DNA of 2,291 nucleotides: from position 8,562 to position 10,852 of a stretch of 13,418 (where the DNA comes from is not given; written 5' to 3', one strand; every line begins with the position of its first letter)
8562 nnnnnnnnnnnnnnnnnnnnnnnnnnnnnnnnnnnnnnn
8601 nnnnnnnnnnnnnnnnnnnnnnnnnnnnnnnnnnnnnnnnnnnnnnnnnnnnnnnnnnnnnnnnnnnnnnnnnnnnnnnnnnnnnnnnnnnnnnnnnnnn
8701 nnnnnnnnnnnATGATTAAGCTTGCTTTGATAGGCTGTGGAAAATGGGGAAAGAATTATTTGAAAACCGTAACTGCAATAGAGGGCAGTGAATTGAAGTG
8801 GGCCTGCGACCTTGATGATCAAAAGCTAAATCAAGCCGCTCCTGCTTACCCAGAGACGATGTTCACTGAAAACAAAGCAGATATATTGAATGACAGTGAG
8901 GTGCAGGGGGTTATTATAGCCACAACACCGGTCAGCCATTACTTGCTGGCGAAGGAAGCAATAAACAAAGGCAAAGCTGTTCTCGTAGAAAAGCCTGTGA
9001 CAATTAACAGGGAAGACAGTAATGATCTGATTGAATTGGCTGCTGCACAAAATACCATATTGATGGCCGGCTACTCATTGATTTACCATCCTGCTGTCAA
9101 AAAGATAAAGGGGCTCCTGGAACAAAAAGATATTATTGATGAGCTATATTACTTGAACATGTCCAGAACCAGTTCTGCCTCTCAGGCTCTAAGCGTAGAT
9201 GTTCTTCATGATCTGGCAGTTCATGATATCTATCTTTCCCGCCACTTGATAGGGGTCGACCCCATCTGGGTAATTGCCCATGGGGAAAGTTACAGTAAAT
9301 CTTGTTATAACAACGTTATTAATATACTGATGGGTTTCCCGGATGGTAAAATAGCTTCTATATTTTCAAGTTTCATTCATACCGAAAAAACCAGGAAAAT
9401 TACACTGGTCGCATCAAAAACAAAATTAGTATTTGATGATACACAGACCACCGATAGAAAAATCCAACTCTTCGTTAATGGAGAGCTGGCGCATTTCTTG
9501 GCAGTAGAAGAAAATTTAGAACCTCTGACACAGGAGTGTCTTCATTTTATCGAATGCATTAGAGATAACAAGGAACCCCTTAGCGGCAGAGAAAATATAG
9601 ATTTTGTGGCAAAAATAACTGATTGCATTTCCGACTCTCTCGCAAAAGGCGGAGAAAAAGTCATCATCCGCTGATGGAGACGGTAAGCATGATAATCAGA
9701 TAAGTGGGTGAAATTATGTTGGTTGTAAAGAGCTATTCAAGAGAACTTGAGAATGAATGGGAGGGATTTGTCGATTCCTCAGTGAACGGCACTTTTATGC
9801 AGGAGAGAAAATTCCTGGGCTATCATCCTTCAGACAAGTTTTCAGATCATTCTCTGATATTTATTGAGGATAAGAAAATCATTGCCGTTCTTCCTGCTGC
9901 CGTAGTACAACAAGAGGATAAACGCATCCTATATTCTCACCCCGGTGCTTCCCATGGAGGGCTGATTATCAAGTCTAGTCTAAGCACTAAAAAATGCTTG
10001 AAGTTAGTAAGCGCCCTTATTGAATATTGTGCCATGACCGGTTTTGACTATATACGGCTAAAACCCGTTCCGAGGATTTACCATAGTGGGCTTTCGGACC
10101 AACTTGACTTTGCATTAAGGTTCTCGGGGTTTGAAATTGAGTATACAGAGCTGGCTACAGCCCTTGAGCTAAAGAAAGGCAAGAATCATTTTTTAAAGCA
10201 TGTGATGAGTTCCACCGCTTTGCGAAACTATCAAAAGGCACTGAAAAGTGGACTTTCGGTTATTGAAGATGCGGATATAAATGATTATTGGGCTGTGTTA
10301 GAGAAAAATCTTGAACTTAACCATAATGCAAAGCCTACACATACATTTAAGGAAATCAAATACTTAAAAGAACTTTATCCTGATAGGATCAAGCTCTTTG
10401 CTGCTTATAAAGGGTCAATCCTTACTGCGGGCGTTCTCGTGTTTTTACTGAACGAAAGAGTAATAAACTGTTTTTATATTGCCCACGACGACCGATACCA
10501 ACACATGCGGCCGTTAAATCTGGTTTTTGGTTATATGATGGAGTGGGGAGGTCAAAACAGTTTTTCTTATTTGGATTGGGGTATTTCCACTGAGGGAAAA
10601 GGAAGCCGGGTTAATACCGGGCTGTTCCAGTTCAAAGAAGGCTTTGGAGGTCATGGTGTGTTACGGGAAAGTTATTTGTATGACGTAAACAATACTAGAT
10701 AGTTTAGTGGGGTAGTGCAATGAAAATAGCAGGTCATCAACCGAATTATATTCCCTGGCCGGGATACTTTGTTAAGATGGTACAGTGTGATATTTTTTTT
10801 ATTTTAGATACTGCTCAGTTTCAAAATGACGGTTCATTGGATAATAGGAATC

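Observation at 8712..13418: LpxC-family deacetylase embedded in an amino-sugar tailoring cluster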

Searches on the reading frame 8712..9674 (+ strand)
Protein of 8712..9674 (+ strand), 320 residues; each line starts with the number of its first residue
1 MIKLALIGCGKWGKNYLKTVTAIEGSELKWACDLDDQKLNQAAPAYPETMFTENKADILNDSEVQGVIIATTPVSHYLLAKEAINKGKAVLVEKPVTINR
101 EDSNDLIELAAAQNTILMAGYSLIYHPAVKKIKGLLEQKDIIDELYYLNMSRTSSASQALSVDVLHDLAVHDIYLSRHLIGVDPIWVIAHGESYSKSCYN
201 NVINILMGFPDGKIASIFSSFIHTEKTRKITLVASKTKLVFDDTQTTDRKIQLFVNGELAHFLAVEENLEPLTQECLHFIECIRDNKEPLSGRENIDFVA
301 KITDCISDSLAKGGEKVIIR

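Call 10: search_protein_families(library=pfam, proteins=[window:8712-9674:+], max_evalue=0.01)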
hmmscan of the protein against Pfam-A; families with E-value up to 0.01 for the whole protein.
window:8712-9674:+ (320 aa): 5 families
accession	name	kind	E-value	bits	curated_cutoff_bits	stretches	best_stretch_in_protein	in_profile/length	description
PF01408.29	GFO_IDH_MocA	-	9e-20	72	24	1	2-121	1-120/120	Oxidoreductase family, NAD-binding Rossmann fold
PF22725.1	GFO_IDH_MocA_C3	-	2.4e-07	31.2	27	1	159-238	40-122/124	GFO/IDH/MocA C-terminal domain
PF02894.22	GFO_IDH_MocA_C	-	0.0038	17.5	22.9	1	164-289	42-189/218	Oxidoreductase family, C-terminal alpha/beta domain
PF01113.26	DapB_N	-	0.0041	17.6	25.6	1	2-92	1-96/124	Dihydrodipicolinate reductase, N-terminus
PF03807.23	F420_oxidored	-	0.0043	18.1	21.6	0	3-90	1-88/94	NADP oxidoreductase coenzyme F420-dependent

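Call 11: search_protein_families(library=ncbifam, proteins=[window:8712-9674:+], max_evalue=0.01)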
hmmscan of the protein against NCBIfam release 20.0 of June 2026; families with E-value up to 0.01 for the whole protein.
window:8712-9674:+ (320 aa): 9 families
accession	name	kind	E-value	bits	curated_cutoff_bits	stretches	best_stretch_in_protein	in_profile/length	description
NF040723.1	UDP-GlcNAcDh_Arch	equivalog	8.7e-34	117.4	450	1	2-292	1-283/302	UDP-N-acetylglucosamine 3-dehydrogenase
TIGR04380.1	myo_inos_iolG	equivalog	5.8e-26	91.2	355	1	1-312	1-325/330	inositol 2-dehydrogenase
NF041392.1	XylDh_Gfo6_Halo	equivalog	7e-17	61.2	350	1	2-291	17-323/350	D-xylose 1-dehydrogenase Gfo6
NF007574.0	PRK10206.1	equivalog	2.4e-15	56.5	352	1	2-114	3-116/345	oxidoreductase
NF058563.1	BT_2159_fam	equivalog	4.7e-14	52.2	650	1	2-141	1-140/350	disaccharide 3-dehydrogenase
NF052679.1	InsChiInosDhIolG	equivalog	7.5e-14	51.5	540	1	2-183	3-188/343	bifunctional inositol 2-dehydrogenase/D-chiro-inositol 1-dehydrogenase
NF008607.0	PRK11579.1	subfamily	1.1e-12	47.6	330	1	2-147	5-147/346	oxidoreductase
NF052479.1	LevoglcsnDh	equivalog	7.8e-10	38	650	1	29-141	39-151/386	levoglucosan dehydrogenase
NF058561.1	BT_2158_fam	equivalog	2.9e-08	32.7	750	1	3-117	37-150/487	glycoside 3-dehydrogenase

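Call 36: search_solved_structures(query=window:8712-9674:+, max_evalue=0.00001)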
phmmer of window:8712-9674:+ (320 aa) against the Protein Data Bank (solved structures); distinct sequences matched with E-value up to 0.00001: 35.
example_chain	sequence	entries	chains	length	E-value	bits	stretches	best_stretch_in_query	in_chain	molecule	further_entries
3c1a_A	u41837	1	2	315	8.7e-20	74.3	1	2-246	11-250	Putative oxidoreductase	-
7bvj_A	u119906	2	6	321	1.5e-13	53.8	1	6-231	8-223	Oxidoreductase, NAD-binding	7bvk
3e9m_A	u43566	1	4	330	4.2e-13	52.3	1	57-291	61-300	Oxidoreductase, Gfo/Idh/MocA family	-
6jw6_A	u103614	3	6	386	2.6e-12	49.7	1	2-178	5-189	Dehydrogenase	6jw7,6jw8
3cea_A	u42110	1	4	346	5.2e-11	45.5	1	3-187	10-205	Myo-inositol 2-dehydrogenase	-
3evn_A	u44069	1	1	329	1.4e-10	44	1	53-143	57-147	Oxidoreductase, Gfo/Idh/MocA family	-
6nor_A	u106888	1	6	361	2.9e-10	43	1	4-188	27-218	Putative NAD dependent dehydrogenase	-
3e18_A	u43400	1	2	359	5.5e-10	42.1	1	3-152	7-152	oxidoreductase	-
3i23_A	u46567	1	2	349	1.2e-09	41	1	2-121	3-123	Oxidoreductase, Gfo/Idh/MocA family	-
3fd8_A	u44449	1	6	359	1.2e-09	40.9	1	2-121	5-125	Oxidoreductase, Gfo/Idh/MocA family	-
3e82_A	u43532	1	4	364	2.2e-09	40.1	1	2-122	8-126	Putative oxidoreductase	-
3ec7_A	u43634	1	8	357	2.9e-09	39.7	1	2-183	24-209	Putative Dehydrogenase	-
3hnp_A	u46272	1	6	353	3.6e-09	39.4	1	42-139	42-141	Oxidoreductase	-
4hkt_A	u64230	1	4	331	3.9e-09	39.3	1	2-191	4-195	Inositol 2-dehydrogenase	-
3f4l_A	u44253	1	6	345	6.8e-09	38.5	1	38-114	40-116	Putative oxidoreductase yhhX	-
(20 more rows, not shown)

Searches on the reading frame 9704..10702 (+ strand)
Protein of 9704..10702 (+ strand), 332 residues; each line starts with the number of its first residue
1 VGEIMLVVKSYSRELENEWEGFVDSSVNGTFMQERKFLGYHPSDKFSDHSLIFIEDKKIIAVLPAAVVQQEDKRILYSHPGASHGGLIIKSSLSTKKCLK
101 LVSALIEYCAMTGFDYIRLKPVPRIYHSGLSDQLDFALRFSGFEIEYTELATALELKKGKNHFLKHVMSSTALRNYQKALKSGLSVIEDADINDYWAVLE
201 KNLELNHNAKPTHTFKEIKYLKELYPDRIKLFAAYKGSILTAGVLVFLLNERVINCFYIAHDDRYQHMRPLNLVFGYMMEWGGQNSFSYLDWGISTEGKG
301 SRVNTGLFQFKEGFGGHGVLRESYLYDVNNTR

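Call 10: search_protein_families(library=pfam, proteins=[window:9704-10702:+], max_evalue=0.01)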
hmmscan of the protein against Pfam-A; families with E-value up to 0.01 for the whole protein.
window:9704-10702:+ (332 aa): 2 families
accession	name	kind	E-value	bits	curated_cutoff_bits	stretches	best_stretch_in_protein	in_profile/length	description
PF02388.22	FemAB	-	2.1e-06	27.3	24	1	167-317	234-381/406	FemAB family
PF13480.13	Acetyltransf_6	-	5.3e-05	23.9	22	1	222-297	64-139/143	Acetyltransferase (GNAT) domain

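Call 11: search_protein_families(library=ncbifam, proteins=[window:9704-10702:+], max_evalue=0.01)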
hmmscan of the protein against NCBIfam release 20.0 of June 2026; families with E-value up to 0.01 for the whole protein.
window:9704-10702:+ (332 aa): 1 family
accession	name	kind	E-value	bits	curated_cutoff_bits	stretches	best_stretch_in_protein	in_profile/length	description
TIGR03019.1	pepcterm_femAB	equivalog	4.3e-11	42.4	260.35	1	18-318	2-278/330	FemAB family XrtA/PEP-CTERM system-associated protein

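Call 39: search_solved_structures(query=window:9716-10702:+, max_evalue=1)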
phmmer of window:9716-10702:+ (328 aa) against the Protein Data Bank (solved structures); distinct sequences matched with E-value up to 1: 3.
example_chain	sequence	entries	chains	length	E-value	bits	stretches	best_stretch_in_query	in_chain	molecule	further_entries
4wo7_A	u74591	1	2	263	0.18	14.4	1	138-214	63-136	Foldase protein PrsA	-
9wqw_A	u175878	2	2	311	0.26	13.9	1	161-315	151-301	aminoacyl-tRNA-dependent peptide synthase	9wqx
2ypa_A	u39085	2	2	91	0.63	12.6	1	9-66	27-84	T-CELL ACUTE LYMPHOCYTIC LEUKEMIA PROTEIN 1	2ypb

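Call 87: search_solved_structures(query=A4, max_evalue=1)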
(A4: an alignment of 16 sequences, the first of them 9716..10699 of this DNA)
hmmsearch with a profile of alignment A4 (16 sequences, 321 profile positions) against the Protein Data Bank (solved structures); distinct sequences matched with E-value up to 1: 2.
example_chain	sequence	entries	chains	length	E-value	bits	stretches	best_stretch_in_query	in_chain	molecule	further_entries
9wqw_A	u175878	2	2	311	0.00013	24.6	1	167-314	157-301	aminoacyl-tRNA-dependent peptide synthase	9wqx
9wqy_A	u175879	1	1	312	0.00093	21.7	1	163-315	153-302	aminoacyl-tRNA-dependent peptide synthase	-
